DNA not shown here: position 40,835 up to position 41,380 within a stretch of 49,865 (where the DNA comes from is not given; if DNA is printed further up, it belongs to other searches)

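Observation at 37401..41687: Xanthine-dehydrogenase-family molybdoenzyme operon (M-S-L) ending in a MoaD/ThiS-like GG protein, followed by a stand-alone rhodanese: possible dedicated sulfur-relay for cofactor sulfuration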

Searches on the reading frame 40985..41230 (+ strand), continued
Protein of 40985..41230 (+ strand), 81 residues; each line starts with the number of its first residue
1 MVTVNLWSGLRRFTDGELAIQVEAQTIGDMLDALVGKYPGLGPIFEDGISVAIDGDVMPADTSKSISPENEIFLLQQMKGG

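Call 27: find_homologous_proteins(query=A1, max_evalue=0.1)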
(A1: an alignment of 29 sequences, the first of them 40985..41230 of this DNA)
Query A1 (29 sequences) (81 aa, profile of the alignment): 1785 proteins with E <= 0.1 among 3462 candidates; the best 120 are listed.
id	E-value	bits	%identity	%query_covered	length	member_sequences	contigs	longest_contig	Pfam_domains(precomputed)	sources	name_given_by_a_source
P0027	6.4e-39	150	59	100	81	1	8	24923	PF02597.27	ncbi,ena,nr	ncbi:MAG: MoaD/ThiS family protein [Rhodobacteraceae bacterium]|nr:MoaD/ThiS family protein [Paracoc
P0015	1.3e-38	149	62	100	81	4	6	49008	PF02597.27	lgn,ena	-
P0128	1.8e-38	148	62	100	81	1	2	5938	PF02597.27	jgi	jgi:sulfur-carrier protein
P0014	2.7e-38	148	63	100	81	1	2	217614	PF02597.27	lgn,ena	-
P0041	3.8e-38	147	56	100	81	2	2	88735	PF02597.27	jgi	-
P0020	3.9e-38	147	63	100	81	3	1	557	PF02597.27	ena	-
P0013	5.1e-38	147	59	100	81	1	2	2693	PF02597.27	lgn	-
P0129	6.5e-38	146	57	100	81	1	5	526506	PF02597.27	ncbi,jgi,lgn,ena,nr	ncbi:MAG: MoaD/ThiS family protein [Proteobacteria bacterium]|nr:MoaD/ThiS family protein [Pseudomon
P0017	7.9e-38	146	58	100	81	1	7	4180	PF02597.27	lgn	-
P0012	9.6e-38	146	59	100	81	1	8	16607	PF02597.27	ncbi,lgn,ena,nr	ncbi:MAG: MoaD/ThiS family protein [Rhodobacteraceae bacterium]|nr:MoaD/ThiS family protein [Paracoc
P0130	1.1e-37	146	57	100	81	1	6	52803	PF02597.27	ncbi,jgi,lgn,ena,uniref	ncbi:MoaD/ThiS family protein [Pararhodobacter sp.]|uniref:MoaD/ThiS family protein n=1 Tax=Pararhod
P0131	1.2e-37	146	57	100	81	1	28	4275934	PF02597.27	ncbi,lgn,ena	ncbi:MoaD/ThiS family protein [Pararhodobacter aggregans]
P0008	1.3e-37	145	63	100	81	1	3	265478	PF02597.27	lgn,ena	-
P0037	1.4e-37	145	56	100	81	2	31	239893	-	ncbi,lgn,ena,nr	ncbi:MAG: MoaD/ThiS family protein [Rhodobacter sp.]|nr:MoaD/ThiS family protein [Paracoccaceae bact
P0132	1.7e-37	145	63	100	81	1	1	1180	PF02597.27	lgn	-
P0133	1.8e-37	145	58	100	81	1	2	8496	PF02597.27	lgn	-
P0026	2.7e-37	144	59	100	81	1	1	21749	PF02597.27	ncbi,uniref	ncbi:MoaD/ThiS family protein [Paracoccus sp. (in: a-proteobacteria)]|uniref:MoaD/ThiS family protei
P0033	2.8e-37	144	58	100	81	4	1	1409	PF02597.27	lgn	-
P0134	3.3e-37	144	56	100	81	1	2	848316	PF02597.27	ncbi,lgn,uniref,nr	ncbi:MoaD/ThiS family protein [Pararhodobacter aggregans]|uniref:Molybdopterin synthase sulfur carri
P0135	3.4e-37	144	55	99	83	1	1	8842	PF02597.27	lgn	-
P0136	6.4e-37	143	57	100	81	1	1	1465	PF02597.27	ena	-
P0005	6.4e-37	143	63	100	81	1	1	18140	PF02597.27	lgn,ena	-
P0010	9.1e-37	143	60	100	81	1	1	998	PF02597.27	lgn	-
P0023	9.2e-37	143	62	100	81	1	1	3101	PF02597.27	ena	-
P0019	9.4e-37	143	60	100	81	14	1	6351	PF02597.27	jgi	-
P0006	1.0e-36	143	62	100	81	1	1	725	PF02597.27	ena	-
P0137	1.1e-36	142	57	100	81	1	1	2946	PF02597.27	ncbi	ncbi:MAG: MoaD/ThiS family protein [Pararhodobacter sp.]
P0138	1.1e-36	142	64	100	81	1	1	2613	PF02597.27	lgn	-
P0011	1.3e-36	142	60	100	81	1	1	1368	PF02597.27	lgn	-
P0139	1.4e-36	142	52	100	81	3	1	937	PF02597.27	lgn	-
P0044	1.7e-36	142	53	100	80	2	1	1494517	PF02597.27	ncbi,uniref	ncbi:MoaD/ThiS family protein [Ostreiculturibacter nitratireducens]|uniref:MoaD/ThiS family protein 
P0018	2.3e-36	141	58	100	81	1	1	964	PF02597.27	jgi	jgi:ThiS family.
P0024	2.7e-36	141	59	100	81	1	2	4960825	PF02597.27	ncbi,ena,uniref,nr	ncbi:MoaD/ThiS family protein [Seohaeicola zhoushanensis]|uniref:MoaD/ThiS family protein n=1 Tax=Se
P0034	2.9e-36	141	56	100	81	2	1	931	PF02597.27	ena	-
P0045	2.9e-36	141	54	100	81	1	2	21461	PF02597.27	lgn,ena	-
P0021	3.1e-36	141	62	100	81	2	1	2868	PF02597.27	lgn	-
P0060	3.6e-36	141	58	100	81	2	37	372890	PF02597.27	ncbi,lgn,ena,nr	ncbi:MAG: MoaD/ThiS family protein [Brucellaceae bacterium]|nr:MoaD/ThiS family protein [Notoacmeiba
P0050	3.7e-36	141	53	100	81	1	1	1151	PF02597.27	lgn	-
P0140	3.9e-36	141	56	100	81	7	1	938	PF02597.27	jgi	-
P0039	4.6e-36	141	56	100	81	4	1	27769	PF02597.27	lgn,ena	-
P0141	5.0e-36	140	58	100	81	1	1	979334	PF02597.27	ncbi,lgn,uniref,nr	ncbi:MoaD/ThiS family protein [Sinisalibacter aestuarii]|uniref:MoaD/ThiS family protein n=1 Tax=Sin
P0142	6.2e-36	140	53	100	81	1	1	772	PF02597.27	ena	-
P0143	7.3e-36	140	60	100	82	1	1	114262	PF02597.27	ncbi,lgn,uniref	ncbi:MoaD/ThiS family protein [Primorskyibacter sp. 2E233]|uniref:MoaD/ThiS family protein n=1 Tax=P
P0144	7.6e-36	140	58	100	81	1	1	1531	PF02597.27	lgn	-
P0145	8.6e-36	140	59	100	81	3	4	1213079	PF02597.27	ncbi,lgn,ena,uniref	ncbi:MoaD/ThiS family protein [Seohaeicola nanhaiensis]|uniref:MoaD/ThiS family protein n=1 Tax=Seoh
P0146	8.6e-36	140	58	100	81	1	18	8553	PF02597.27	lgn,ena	-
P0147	1.0e-35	139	56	100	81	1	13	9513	PF02597.27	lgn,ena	-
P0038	1.4e-35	139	59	100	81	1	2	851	PF02597.27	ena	-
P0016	1.5e-35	139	63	99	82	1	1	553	PF02597.27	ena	-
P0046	1.5e-35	139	59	100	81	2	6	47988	PF02597.27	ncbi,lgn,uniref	ncbi:MoaD/ThiS family protein [Roseibium sp.]|uniref:MoaD/ThiS family protein n=1 Tax=Roseibium sp. 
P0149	1.8e-35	139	54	99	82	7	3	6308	PF02597.27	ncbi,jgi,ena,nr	ncbi:MAG: hypothetical protein EBT13_18760 [Rhodobacteraceae bacterium]|nr:hypothetical protein [Par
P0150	2.1e-35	138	54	100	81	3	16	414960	PF02597.27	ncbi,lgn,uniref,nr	ncbi:MoaD/ThiS family protein [Pararhodobacter marinus]|uniref:Molybdopterin synthase sulfur carrier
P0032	2.6e-35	138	60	99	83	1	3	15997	PF02597.27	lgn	-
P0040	2.8e-35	138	58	100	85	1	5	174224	PF02597.27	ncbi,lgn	ncbi:MAG: MoaD/ThiS family protein [Pararhodobacter sp.]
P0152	3.6e-35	138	66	99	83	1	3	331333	PF02597.27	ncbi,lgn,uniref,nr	ncbi:MoaD/ThiS family protein [Albimonas sp. CAU 1670]|uniref:MoaD/ThiS family protein n=1 Tax=Albim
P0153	3.7e-35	138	53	100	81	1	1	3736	PF02597.27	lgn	-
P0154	4.0e-35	137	59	100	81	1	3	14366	PF02597.27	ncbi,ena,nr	ncbi:MAG: MoaD/ThiS family protein [Pseudooceanicola sp.]|nr:MoaD/ThiS family protein [Pseudooceanic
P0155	4.2e-35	137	52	100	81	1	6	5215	PF02597.27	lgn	-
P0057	4.9e-35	137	54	100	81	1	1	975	PF02597.27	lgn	-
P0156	5.9e-35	137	58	100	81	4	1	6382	PF02597.27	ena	-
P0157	6.2e-35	137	49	100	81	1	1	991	PF02597.27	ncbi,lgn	-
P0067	6.4e-35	137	56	100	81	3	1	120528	PF02597.27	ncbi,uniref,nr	ncbi:hypothetical protein CSC94_19770 [Zhengella mangrovi]|uniref:Molybdopterin synthase sulfur carr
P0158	6.4e-35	137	54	100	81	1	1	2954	PF02597.27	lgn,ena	-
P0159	6.6e-35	137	52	100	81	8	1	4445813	PF02597.27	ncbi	-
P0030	7.0e-35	137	59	100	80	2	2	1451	PF02597.27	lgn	-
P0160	9.6e-35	136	59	99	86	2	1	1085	PF02597.27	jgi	jgi:hypothetical protein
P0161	1.0e-34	136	53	99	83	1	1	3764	PF02597.27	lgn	-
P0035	1.1e-34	136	57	100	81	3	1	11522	PF02597.27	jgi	-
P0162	1.1e-34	136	62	100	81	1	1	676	PF02597.27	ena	-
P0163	1.2e-34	136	55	99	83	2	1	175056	PF02597.27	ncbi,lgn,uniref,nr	ncbi:MoaD/ThiS family protein [Tropicibacter alexandrii]|uniref:MoaD/ThiS family protein n=1 Tax=Tro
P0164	1.3e-34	136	51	100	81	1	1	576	PF02597.27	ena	-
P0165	1.4e-34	136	54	100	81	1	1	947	PF02597.27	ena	-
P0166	1.4e-34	136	54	99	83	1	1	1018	PF02597.27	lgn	-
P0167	1.5e-34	136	56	100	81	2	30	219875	PF02597.27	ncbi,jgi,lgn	jgi:molybdopterin synthase sulfur carrier subunit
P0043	1.5e-34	136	59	100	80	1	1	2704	PF02597.27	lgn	-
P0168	1.6e-34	136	56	100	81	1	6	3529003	PF02597.27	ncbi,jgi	jgi:sulfur-carrier protein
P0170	1.6e-34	136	51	100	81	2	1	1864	PF02597.27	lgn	-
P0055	1.7e-34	135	57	100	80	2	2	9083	PF02597.27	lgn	-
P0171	1.7e-34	135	58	99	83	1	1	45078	PF02597.27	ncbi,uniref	ncbi:MoaD/ThiS family protein [Rhodovulum sp. DZ06]|uniref:MoaD/ThiS family protein n=1 Tax=Rhodovul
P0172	1.8e-34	135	54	100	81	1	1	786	PF02597.27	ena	-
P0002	2.0e-34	135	85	100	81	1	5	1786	PF02597.27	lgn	-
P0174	2.0e-34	135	56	100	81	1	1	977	PF02597.27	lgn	-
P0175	2.4e-34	135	60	100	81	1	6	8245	PF02597.27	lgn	-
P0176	2.5e-34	135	51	100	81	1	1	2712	PF02597.27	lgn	-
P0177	2.9e-34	135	53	100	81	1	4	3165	PF02597.27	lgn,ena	-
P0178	2.9e-34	135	56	99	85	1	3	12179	PF02597.27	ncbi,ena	-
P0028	3.0e-34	135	59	100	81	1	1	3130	PF02597.27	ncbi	-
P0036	3.1e-34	135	58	100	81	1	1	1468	PF02597.27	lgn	-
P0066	3.8e-34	134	53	100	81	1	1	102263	PF02597.27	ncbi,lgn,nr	ncbi:MAG: hypothetical protein CSA74_10240 [Rhodobacterales bacterium]|nr:MAG: hypothetical protein 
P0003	4.4e-34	134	77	100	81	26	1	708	PF02597.27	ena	-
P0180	4.5e-34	134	51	100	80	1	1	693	PF02597.27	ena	-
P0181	4.9e-34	134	56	99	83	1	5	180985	PF02597.27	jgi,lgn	jgi:molybdopterin converting factor small subunit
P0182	5.1e-34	134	57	100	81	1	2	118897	PF02597.27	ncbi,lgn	ncbi:MAG: MoaD/ThiS family protein [Rhizobiaceae bacterium]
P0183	5.1e-34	134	53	99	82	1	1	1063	PF02597.27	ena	-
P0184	5.2e-34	134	51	100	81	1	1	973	PF02597.27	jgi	jgi:molybdopterin synthase sulfur carrier subunit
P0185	5.3e-34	134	54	100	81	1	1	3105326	PF02597.27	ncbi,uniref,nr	ncbi:MoaD/ThiS family protein [Shimia biformata]|uniref:MoaD/ThiS family protein n=1 Tax=Shimia bifo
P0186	5.6e-34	134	57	100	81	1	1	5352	PF02597.27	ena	-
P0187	5.8e-34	134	52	100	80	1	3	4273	PF02597.27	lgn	-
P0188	7.1e-34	133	52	100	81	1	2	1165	PF02597.27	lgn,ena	-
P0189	7.2e-34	133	48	100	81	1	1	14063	PF02597.27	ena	-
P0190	7.5e-34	133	49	100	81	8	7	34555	PF02597.27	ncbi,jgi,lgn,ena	ncbi:MAG: MoaD/ThiS family protein [Paracoccaceae bacterium]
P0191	8.2e-34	133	56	100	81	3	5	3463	PF02597.27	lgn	-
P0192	8.5e-34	133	56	100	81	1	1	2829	PF02597.27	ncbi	-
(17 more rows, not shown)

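Call 32: search_protein_families(library=pfam, alignment_id=A2, max_evalue=0.0001)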
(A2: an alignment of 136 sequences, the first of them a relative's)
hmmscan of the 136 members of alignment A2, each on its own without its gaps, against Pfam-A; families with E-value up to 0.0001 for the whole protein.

A. member 1, L009:10503-11534:+ (343 aa): 1 family
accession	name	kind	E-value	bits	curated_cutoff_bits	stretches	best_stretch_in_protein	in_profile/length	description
PF03480.18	DctP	-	5e-42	144.6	23.4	1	48-315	15-283/286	Bacterial extracellular solute-binding protein, family 7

B. families by the number of members that match (of 136 scanned): 139 families (the first 25 are shown)
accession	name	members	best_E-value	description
PF09856.14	ScfRs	6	8.4e-56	Short-chain fatty acyl coenzyme A regulator, C-terminal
PF06114.19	Peptidase_M78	6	8e-21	IrrE N-terminal-like domain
PF13560.12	HTH_31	6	1.2e-11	Helix-turn-helix domain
PF01381.28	HTH_3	6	2.5e-11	Helix-turn-helix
PF13191.12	AAA_16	6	1.2e-09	AAA ATPase domain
PF00266.25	Aminotran_5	5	2e-28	Aminotransferase class-V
PF05853.18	BKACE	4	1.2e-106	beta-keto acid cleavage enzyme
PF00005.33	ABC_tran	4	5.2e-59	ABC transporter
PF08352.17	oligo_HPY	4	5.5e-28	Oligopeptide/dipeptide transporter, C-terminal region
PF12833.13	HTH_18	4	1.4e-23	Helix-turn-helix domain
PF13304.12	AAA_21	4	2.2e-18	AAA domain, putative AbiEii toxin, Type IV TA system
PF00440.29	TetR_N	4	7.2e-12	Bacterial regulatory proteins, tetR family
PF00165.29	HTH_AraC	4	2.1e-10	Bacterial regulatory helix-turn-helix proteins, AraC family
PF01965.30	DJ-1_PfpI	4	3.9e-09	DJ-1/PfpI family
PF13401.12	AAA_22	4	2.1e-06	AAA domain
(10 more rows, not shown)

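Call 33: search_protein_families(library=pfam, alignment_id=A3, max_evalue=0.0001)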
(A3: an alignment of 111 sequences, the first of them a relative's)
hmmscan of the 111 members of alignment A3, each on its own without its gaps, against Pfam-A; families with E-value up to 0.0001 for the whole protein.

A. member 1, L008:4805-6274:+ (489 aa): 0 families

B. families by the number of members that match (of 111 scanned): 102 families (the first 25 are shown)
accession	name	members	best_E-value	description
PF00005.33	ABC_tran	7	3.8e-38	ABC transporter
PF13561.12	adh_short_C2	3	9.4e-67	Enoyl-(Acyl carrier protein) reductase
PF00106.31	adh_short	3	5.1e-65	short chain dehydrogenase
PF13304.12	AAA_21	3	1.1e-20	AAA domain, putative AbiEii toxin, Type IV TA system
PF02518.31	HATPase_c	3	8.2e-20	Histidine kinase-, DNA gyrase B-, and HSP90-like ATPase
PF00512.31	HisKA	3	1.7e-12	His Kinase A (phospho-acceptor) domain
PF08659.16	KR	3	6.5e-11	KR domain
PF07719.23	TPR_2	3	8.9e-07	Tetratricopeptide repeat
PF01370.27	Epimerase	3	1.1e-05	NAD dependent epimerase/dehydratase family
PF01070.24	FMN_dh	2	3.6e-118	FMN-dependent dehydrogenase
PF00920.27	ILVD_EDD_N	2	9.3e-101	Dihydroxy-acid/6-phosphogluconate dehydratase N-terminal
PF16868.10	NMT1_3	2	1.8e-93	NMT1-like family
PF03301.18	Trp_dioxygenase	2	4.3e-74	Tryptophan 2,3-dioxygenase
PF24877.1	ILV_EDD_C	2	5e-64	Dihydroxy-acid/6-phosphogluconate dehydratase C-terminal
PF01728.25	FtsJ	2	3.4e-54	FtsJ-like methyltransferase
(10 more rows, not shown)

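Call 38: search_dna_similar(query=window:40985-41230:+, collection=plasmids, mode=protein, max_evalue=0.001, max_rows=30)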
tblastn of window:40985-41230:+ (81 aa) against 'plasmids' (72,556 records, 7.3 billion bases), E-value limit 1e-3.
Records with a match: 9; places in all: 9; records where one place covers at least 80% of the query: 9.
Best place of each record, by identity: <60% 9.
By first word of the organism name: Sinorhizobium 4; Marivivens 1; Ruegeria 1; Mesorhizobium 1; Shinella 1; Rhizobium 1.
By predicted mobility (MOB-suite, as given by PLSDB): non-mobilizable 8; conjugative 1.
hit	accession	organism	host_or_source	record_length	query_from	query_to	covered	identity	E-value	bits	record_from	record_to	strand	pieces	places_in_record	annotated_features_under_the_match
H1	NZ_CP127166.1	Marivivens sp. LCG002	cell culture,seawater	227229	1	81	100%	54.3%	6e-23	97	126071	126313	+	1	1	MoaD/ThiS family protein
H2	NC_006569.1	Ruegeria pomeroyi DSS-3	-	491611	1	81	100%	43.2%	1e-12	68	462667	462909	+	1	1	MoaD/ThiS family protein | xanthine dehydrogenase family protein molybdopterin-binding subunit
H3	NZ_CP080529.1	Mesorhizobium sp. AR07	Oxytropis sp.,Cell culture,root nodule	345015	1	81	100%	39.5%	7e-11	63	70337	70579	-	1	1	MoaD/ThiS family protein | xanthine dehydrogenase family protein molybdopterin-binding subunit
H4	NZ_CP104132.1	Sinorhizobium sp. K101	Phaseolus vulgaris,cell ...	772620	1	81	100%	37.0%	5e-11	63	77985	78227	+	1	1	MoaD/ThiS family protein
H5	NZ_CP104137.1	Sinorhizobium sp. C101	Phaseolus vulgaris,cell ...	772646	1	81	100%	37.0%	5e-11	63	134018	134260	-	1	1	MoaD/ThiS family protein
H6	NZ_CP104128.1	Sinorhizobium sp. M103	Phaseolus vulgaris,cell ...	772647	1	81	100%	37.0%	5e-11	63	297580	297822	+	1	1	MoaD/ThiS family protein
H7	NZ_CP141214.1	Sinorhizobium meliloti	alfalfa,Isolate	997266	1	81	100%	37.0%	5e-11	63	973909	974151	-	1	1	MoaD/ThiS family protein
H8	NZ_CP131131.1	Shinella zoogloeoides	isolate,Activated charcoal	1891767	1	81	100%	37.0%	7e-9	57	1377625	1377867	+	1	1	none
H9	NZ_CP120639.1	Rhizobium sp. 32-5/1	Vicia cracca,cell cilture,root nodule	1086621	16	81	81%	37.9%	2e-7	53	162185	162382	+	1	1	record has no annotation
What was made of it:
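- The module often lies on plasmids (call 38).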

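Call 39: get_annotated_region(hit=H2, flank=9000)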
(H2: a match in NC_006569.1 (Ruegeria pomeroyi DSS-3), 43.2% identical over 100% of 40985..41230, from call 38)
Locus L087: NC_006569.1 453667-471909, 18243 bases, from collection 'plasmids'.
description: Ruegeria pomeroyi DSS-3 megaplasmid, complete sequence
organism: Ruegeria pomeroyi DSS-3 (NCBI taxid 246200)
taxonomy: Bacteria; Pseudomonadota; Alphaproteobacteria; Rhodobacterales; Roseobacteraceae; Ruegeria; Ruegeria pomeroyi; Ruegeria pomeroyi DSS-3
host: -; source: -; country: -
typing (MOB-suite, as given by PLSDB): non-mobilizable; replicon rep_cluster_95
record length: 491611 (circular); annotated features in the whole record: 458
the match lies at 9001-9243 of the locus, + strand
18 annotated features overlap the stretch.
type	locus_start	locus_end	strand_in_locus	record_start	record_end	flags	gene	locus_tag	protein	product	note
CDS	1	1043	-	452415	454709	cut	-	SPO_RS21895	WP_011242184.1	bifunctional salicylyl-CoA 5-hydroxylase/oxidoreductase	-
CDS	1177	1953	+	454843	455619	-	-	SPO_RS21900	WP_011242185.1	alpha/beta hydrolase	-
CDS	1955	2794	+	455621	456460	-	-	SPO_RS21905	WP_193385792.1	tryptophan 2,3-dioxygenase family protein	GO:0019441 - tryptophan catabolic process to kynurenine [Evidence IEA]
CDS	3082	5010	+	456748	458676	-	-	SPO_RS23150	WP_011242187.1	hypothetical protein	-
CDS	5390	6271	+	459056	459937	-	-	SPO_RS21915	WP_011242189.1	xanthine dehydrogenase family protein subunit M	-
CDS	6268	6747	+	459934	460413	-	-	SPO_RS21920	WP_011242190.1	(2Fe-2S)-binding protein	-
CDS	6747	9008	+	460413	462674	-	-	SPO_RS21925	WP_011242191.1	xanthine dehydrogenase family protein molybdopterin-binding subunit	-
CDS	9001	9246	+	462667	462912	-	-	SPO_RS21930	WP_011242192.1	MoaD/ThiS family protein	-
CDS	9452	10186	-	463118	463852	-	-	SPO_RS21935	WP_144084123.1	aspartate/glutamate racemase family protein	-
CDS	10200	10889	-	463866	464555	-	-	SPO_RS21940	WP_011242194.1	GntR family transcriptional regulator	-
CDS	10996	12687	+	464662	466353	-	-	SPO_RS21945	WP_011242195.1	thiamine pyrophosphate-binding protein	-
CDS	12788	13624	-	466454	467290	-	-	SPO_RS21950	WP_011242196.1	PhzF family phenazine biosynthesis protein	GO:0009058 - biosynthetic process [Evidence IEA]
CDS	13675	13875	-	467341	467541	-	-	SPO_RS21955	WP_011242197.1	hypothetical protein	-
CDS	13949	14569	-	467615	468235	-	-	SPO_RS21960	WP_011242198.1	pyridoxamine 5'-phosphate oxidase family protein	-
CDS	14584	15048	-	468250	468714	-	-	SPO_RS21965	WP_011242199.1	nuclear transport factor 2 family protein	-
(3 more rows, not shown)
